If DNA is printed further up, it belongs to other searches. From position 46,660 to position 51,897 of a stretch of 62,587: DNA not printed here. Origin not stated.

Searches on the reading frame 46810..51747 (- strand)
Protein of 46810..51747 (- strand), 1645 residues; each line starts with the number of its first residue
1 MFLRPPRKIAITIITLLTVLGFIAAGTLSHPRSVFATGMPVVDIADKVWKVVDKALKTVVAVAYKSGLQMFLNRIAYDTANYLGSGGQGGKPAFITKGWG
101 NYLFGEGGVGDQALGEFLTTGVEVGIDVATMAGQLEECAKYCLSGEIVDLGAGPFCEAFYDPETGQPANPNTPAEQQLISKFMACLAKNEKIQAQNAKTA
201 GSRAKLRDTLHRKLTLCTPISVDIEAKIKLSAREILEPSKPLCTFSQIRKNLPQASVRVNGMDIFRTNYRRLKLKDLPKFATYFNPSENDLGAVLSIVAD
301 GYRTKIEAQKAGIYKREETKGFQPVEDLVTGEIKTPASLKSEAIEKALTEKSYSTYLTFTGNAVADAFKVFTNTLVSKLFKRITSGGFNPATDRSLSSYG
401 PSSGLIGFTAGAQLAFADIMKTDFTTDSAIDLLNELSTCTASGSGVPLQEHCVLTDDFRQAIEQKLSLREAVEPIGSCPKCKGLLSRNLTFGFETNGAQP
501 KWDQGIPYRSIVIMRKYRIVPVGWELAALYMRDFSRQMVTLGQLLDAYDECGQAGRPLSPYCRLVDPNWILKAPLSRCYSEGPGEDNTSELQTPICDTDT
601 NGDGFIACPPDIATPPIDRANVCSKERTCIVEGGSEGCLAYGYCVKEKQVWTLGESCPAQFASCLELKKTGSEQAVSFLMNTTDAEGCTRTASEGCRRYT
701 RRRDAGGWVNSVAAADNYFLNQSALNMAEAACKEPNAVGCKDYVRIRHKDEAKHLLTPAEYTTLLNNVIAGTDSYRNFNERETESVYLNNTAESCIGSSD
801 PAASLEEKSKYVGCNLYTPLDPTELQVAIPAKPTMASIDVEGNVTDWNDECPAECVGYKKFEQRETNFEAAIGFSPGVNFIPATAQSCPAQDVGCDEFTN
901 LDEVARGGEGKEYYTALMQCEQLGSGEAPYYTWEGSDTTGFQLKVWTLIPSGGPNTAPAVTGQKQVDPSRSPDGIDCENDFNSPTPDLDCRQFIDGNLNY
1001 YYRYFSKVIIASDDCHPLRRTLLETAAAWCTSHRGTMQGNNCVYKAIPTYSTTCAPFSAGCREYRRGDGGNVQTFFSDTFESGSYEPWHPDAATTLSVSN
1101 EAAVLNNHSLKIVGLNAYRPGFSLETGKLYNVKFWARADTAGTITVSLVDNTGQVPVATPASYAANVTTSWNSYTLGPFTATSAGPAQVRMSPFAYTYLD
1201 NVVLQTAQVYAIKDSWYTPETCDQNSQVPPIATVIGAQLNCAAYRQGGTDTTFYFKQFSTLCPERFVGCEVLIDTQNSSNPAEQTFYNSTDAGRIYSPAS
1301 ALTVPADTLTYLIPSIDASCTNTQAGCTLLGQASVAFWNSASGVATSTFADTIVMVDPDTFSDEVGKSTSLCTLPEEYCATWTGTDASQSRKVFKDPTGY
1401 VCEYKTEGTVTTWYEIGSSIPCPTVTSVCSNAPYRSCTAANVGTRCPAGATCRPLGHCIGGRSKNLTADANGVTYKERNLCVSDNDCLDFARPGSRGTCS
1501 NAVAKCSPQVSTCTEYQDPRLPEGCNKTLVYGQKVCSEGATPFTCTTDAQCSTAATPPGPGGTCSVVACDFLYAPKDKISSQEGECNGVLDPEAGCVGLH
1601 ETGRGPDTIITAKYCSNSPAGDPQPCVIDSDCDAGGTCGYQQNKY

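Call 91: search_protein_families(library=pfam, proteins=[window:46810-51747:-], max_evalue=0.001)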
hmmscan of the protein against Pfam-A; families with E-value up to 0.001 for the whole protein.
window:46810-51747:- (1645 aa): 1 family
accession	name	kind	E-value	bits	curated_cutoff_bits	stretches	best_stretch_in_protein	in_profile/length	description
PF02018.23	CBM_4_9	-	5.1e-05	24.1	25.9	1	1074-1189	3-125/136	Carbohydrate binding domain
